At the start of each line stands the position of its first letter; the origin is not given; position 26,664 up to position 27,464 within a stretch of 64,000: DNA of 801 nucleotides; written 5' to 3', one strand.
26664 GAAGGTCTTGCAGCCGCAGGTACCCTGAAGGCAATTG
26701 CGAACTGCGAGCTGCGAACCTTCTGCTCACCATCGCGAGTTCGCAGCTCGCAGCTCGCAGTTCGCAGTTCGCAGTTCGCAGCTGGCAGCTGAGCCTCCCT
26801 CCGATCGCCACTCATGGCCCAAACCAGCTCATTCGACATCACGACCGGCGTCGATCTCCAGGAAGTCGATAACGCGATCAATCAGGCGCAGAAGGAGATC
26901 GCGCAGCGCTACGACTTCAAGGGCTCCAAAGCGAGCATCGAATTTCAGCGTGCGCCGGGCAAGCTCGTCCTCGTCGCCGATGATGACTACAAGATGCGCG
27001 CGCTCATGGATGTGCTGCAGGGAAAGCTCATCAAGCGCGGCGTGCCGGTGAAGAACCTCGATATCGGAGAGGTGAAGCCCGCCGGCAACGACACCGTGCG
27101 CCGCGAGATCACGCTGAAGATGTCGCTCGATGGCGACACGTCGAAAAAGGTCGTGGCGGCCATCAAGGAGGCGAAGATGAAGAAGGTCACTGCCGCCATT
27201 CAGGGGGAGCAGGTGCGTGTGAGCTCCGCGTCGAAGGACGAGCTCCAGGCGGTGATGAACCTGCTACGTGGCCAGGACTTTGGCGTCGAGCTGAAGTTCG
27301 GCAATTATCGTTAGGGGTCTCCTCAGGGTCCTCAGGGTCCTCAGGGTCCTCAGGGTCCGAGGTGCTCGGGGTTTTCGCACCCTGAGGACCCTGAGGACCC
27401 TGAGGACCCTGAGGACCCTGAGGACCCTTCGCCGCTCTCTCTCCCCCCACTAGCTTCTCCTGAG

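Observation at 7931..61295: Family of eleven stop-codon-abutting hairpins whose arms are inverted tandem arrays of 7-nt or 9-nt units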

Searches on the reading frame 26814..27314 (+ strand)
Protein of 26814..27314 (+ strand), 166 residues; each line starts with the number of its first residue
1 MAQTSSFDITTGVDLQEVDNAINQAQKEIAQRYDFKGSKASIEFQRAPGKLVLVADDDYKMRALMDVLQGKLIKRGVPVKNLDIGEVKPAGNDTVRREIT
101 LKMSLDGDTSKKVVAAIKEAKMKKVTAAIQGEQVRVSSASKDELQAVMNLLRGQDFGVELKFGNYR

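Call 19: find_related_loci(query=window:26814-27314:+, collection=genome_contigs, flank=10000)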
Query window:26814-27314:+ (166 aa) in genome_contigs; peptide patterns used: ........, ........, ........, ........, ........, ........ (x = any residue, [..] = any of these).
600 stretches matched a pattern (row limit reached: there are more); 559 encode a relative of the query (tblastn E <= 1e-3); the best 80 are kept; 80 distinct loci.
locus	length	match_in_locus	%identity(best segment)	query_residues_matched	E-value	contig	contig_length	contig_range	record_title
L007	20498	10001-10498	96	1-166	5e-104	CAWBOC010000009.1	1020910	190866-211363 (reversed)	MAG: uncultured Gemmatimonadaceae bacterium isolate MFD09206.bin.1.40 genome assembly, contig: contig_3979, whole genome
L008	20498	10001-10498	96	1-166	2e-103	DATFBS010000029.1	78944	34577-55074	MAG TPA_asm: Gemmatimonadaceae bacterium isolate SMAG_U8534 k141_1016888, whole genome shotgun sequence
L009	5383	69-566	86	1-166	6e-92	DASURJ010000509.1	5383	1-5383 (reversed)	MAG TPA_asm: Gemmatimonadaceae bacterium isolate SMAG_U1704 k141_759362, whole genome shotgun sequence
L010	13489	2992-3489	82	1-166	7e-89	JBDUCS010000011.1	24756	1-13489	MAG: Gemmatimonadaceae bacterium isolate cluster4_bin.52 NODE_3181_length_24756_cov_7.020525, whole genome shotgun seque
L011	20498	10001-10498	81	1-166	1e-87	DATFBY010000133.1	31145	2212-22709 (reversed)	MAG TPA_asm: Gemmatimonadaceae bacterium isolate SMAG_U8540 k141_253202, whole genome shotgun sequence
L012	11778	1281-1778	80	1-166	2e-87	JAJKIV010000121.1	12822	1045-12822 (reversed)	MAG: Gemmatimonas sp. isolate b76_HoplandSoilSeptJan k101_2043607, whole genome shotgun sequence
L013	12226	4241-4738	80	1-166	5e-87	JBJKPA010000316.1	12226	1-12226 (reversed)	MAG: Gemmatimonadaceae bacterium isolate Bin_109 S1Ck127_1030415_flag_1_multi_10.0000_len_12226, whole genome shotgun se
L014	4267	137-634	80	1-166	1e-86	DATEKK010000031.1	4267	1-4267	MAG TPA_asm: Gemmatimonadaceae bacterium isolate SMAG_U8888 k141_1174997, whole genome shotgun sequence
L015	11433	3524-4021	80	1-166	4e-86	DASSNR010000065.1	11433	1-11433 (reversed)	MAG TPA_asm: Gemmatimonadaceae bacterium isolate SMAG_U1230 k141_1274225, whole genome shotgun sequence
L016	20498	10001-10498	78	1-166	1e-85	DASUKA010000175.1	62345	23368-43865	MAG TPA_asm: Gemmatimonadaceae bacterium isolate SMAG_U1501 k141_244381, whole genome shotgun sequence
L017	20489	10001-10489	82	4-166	8e-86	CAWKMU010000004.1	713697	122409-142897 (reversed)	MAG: uncultured Gemmatimonadales bacterium isolate MFD00731.bin.2.174 genome assembly, contig: contig_66763, whole genom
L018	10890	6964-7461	78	1-166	2e-85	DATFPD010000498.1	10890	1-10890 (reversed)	MAG TPA_asm: Gemmatimonadaceae bacterium isolate SMAG_U9294 k141_1293601, whole genome shotgun sequence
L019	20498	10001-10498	79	1-166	7e-85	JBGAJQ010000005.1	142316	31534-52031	MAG: Gemmatimonadaceae bacterium isolate MAG_AAO_H10.4 AAOH10-4_opera_contig_627, whole genome shotgun sequence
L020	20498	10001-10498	78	1-166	6e-85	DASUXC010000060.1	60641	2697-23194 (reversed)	MAG TPA_asm: Gemmatimonadaceae bacterium isolate SMAG_U1859 k141_776089, whole genome shotgun sequence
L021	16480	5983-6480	78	1-166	1e-84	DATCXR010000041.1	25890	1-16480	MAG TPA_asm: Gemmatimonadaceae bacterium isolate SMAG_U7444 k141_792168, whole genome shotgun sequence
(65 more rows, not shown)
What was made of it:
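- yajQ neighbours are all Gemmatimonadaceae/Gemmatimonadales MAGs (call 19).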
